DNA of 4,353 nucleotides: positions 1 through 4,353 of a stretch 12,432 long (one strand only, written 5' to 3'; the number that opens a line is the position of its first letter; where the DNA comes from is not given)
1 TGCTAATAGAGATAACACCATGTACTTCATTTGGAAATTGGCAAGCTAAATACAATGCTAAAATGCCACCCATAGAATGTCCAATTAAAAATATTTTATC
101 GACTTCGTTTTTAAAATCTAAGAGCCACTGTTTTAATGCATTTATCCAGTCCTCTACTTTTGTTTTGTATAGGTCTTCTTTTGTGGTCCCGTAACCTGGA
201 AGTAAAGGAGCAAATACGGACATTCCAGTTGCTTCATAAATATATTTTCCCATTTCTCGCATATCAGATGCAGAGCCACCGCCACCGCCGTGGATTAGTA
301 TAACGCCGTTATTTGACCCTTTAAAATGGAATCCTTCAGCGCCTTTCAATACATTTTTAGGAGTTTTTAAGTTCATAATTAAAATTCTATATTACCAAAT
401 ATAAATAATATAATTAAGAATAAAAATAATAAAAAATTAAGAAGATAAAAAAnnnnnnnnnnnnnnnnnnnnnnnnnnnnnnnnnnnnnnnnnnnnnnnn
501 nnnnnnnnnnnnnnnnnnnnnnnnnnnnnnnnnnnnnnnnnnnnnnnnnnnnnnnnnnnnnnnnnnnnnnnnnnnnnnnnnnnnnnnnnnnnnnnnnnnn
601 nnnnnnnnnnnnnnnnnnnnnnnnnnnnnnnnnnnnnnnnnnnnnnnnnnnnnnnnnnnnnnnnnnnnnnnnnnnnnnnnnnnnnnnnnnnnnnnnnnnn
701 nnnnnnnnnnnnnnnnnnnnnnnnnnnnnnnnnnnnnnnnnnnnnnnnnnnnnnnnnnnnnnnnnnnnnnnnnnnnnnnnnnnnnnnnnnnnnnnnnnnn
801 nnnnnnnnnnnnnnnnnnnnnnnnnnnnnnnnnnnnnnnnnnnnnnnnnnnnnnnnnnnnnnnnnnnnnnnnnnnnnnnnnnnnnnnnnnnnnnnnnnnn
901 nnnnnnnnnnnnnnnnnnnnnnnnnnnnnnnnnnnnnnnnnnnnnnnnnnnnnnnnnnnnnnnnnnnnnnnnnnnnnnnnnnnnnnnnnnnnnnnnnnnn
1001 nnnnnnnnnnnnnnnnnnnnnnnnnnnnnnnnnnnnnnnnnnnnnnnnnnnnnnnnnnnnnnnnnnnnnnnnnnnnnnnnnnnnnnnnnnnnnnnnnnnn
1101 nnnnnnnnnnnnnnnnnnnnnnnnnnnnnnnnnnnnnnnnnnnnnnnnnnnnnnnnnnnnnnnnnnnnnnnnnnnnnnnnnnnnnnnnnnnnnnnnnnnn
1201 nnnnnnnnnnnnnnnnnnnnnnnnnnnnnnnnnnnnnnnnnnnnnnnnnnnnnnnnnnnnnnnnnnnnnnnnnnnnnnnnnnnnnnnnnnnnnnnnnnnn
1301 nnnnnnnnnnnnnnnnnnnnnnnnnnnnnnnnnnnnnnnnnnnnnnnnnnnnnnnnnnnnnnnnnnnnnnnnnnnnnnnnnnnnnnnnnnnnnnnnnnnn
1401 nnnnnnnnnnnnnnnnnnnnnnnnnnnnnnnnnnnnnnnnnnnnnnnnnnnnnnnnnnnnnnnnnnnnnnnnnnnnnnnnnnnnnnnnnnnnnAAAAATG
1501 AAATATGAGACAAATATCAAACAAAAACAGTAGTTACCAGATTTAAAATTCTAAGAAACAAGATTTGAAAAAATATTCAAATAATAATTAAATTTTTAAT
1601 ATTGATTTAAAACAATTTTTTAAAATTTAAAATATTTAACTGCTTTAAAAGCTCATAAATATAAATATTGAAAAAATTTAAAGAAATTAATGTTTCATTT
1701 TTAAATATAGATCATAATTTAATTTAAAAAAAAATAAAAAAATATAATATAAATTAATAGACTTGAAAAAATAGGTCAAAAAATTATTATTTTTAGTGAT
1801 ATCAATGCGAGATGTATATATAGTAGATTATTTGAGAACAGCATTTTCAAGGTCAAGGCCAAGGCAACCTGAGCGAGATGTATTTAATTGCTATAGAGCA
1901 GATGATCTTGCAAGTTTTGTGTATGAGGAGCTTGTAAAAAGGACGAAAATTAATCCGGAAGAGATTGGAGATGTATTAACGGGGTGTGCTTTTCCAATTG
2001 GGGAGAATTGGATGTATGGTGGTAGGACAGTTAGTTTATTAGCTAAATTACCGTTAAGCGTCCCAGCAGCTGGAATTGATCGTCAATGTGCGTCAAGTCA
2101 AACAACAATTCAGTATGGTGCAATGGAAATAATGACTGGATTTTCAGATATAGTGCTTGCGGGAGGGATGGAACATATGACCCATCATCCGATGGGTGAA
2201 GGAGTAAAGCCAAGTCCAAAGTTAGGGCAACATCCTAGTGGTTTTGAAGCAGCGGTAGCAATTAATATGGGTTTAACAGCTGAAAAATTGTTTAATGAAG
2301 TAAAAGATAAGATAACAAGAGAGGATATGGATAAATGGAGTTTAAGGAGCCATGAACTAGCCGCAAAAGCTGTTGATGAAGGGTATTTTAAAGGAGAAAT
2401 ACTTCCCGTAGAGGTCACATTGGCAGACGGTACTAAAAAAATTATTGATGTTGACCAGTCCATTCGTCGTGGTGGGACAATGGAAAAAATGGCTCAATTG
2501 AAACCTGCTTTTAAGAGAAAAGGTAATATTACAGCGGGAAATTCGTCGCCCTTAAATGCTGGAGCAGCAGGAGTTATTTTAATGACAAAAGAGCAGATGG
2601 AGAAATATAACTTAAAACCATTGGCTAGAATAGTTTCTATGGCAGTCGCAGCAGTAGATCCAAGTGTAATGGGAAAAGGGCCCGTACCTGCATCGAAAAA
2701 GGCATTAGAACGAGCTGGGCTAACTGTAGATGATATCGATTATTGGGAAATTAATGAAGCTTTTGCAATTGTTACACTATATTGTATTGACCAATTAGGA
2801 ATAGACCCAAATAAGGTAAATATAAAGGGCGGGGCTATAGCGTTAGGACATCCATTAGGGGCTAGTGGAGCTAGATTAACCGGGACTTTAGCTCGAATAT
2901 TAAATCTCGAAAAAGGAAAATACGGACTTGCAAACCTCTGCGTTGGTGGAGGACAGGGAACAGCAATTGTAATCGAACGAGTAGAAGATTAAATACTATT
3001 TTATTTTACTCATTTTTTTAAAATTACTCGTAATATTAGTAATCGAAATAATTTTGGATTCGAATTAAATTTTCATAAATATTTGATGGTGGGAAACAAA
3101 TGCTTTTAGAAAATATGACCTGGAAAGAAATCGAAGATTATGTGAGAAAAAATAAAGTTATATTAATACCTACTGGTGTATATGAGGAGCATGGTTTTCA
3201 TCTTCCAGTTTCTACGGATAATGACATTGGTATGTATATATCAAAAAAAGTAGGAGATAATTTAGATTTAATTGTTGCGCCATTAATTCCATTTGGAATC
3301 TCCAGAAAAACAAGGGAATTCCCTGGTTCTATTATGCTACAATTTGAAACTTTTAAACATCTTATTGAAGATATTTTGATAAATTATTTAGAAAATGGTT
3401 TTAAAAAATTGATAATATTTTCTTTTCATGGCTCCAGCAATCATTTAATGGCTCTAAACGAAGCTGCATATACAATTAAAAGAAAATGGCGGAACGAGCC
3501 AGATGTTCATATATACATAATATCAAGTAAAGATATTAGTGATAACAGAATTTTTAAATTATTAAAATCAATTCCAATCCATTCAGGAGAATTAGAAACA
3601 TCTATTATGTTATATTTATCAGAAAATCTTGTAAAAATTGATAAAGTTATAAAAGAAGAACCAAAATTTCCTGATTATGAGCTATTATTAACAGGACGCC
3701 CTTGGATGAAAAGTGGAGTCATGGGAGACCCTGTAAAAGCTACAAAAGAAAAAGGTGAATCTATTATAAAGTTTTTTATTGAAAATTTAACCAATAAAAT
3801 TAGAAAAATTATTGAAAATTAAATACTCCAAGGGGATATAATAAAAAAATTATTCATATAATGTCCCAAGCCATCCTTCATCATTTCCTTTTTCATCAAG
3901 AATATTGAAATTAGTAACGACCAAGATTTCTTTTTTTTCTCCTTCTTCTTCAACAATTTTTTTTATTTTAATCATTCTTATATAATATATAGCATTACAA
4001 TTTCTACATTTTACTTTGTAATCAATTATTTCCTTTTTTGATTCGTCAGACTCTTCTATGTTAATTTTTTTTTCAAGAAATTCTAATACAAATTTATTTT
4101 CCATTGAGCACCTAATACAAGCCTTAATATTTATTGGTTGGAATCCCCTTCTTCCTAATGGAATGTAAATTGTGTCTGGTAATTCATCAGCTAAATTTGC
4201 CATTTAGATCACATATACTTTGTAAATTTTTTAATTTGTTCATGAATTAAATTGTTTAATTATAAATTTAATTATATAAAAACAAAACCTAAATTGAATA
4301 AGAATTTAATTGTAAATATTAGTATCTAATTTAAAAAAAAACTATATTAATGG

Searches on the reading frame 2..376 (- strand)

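Call 4: search_protein_families(library=pfam, proteins=[window:2-376:-])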
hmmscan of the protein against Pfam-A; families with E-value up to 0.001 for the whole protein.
window:2-376:- (125 aa): 14 families
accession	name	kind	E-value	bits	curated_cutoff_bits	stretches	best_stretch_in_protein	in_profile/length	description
PF00561.26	Abhydrolase_1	-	1.2e-15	58.3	25.8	1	25-125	3-101/245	alpha/beta hydrolase fold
PF12697.13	Abhydrolase_6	-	2.9e-10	41.6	26.3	1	25-121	1-89/217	Alpha/beta hydrolase family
PF12146.15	Hydrolase_4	-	4.5e-09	36.4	27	1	24-124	5-107/239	Serine aminopeptidase, S33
PF07819.20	PGAP1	-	1.5e-06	28.6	24.3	1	74-122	72-123/233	PGAP1-like alpha/beta domain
PF00756.26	Esterase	-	6.6e-06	26.5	22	1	76-125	97-147/251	Putative esterase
PF02230.22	Abhydrolase_2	-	6.9e-06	26.5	23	1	90-125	102-137/217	Phospholipase/Carboxylesterase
PF07859.19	Abhydrolase_3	-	1.5e-05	25.3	25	1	25-117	1-95/210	alpha/beta hydrolase fold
PF06342.18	DUF1057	-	2.9e-05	23.7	21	1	19-123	31-132/297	Alpha/beta hydrolase of unknown function (DUF1057)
PF20434.5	BD-FAE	-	3.9e-05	23.7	26.8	1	23-112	14-108/215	BD-FAE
PF20408.4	Abhydrolase_11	-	4.4e-05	23.7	27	1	24-122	4-103/193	Alpha/beta hydrolase domain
PF06821.19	Ser_hydrolase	-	0.00018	21.9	22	1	66-122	31-86/172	Serine hydrolase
PF05057.20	DUF676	-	0.00064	19.7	20.3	1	25-112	8-97/217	Putative serine esterase (DUF676)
PF01738.24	DLH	-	0.00071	19.7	21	0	71-123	74-126/217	Dienelactone hydrolase family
PF02089.21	Palm_thioest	-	0.00093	19.4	26.8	0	25-124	2-106/254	Palmitoyl protein thioesterase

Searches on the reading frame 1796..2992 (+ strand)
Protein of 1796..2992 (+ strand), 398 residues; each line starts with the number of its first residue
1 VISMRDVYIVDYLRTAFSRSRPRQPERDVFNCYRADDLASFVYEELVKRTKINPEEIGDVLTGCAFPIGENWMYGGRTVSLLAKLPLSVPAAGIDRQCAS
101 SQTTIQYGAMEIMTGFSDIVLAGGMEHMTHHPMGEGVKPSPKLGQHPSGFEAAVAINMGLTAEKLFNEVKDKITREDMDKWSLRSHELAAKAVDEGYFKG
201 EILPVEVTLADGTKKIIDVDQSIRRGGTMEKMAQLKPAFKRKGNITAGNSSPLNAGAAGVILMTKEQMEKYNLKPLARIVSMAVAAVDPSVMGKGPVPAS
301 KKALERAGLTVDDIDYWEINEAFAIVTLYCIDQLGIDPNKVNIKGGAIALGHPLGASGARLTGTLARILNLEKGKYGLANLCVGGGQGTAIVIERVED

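Call 3: search_protein_families(library=pfam, proteins=[window:1796-2992:+])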
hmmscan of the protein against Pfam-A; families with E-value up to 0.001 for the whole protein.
window:1796-2992:+ (398 aa): 4 families
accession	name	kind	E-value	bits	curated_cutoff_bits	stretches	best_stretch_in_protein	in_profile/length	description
PF00108.29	Thiolase_N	-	7.2e-59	199.7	26.4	1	7-265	1-259/260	Thiolase, N-terminal domain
PF02803.24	Thiolase_C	-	2.2e-50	169.8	27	1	273-395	1-123/123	Thiolase, C-terminal domain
PF22691.2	Thiolase_C_1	-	4.7e-07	30.1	28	1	296-336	20-60/144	Thiolase C-terminal domain-like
PF00109.32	ketoacyl-synt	-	0.00022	21.4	20.8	0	87-131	163-207/252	Beta-ketoacyl synthase, N-terminal domain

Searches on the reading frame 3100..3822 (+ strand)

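Call 3: search_protein_families(library=pfam, proteins=[window:3100-3822:+])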
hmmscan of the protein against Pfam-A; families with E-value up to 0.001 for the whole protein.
window:3100-3822:+ (240 aa): 1 family
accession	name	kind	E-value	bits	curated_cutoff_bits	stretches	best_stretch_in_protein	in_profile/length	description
PF02633.19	Creatininase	-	5e-54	183.7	31.3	1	4-232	1-236/238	Creatinine amidohydrolase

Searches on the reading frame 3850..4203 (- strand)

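Call 3: search_protein_families(library=pfam, proteins=[window:3850-4203:-])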
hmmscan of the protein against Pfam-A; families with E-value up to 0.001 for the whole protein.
window:3850-4203:- (117 aa): 1 family
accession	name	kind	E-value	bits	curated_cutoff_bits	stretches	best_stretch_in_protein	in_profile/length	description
PF06573.16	Churchill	-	0.00033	21.4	25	1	23-72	24-68/112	Churchill protein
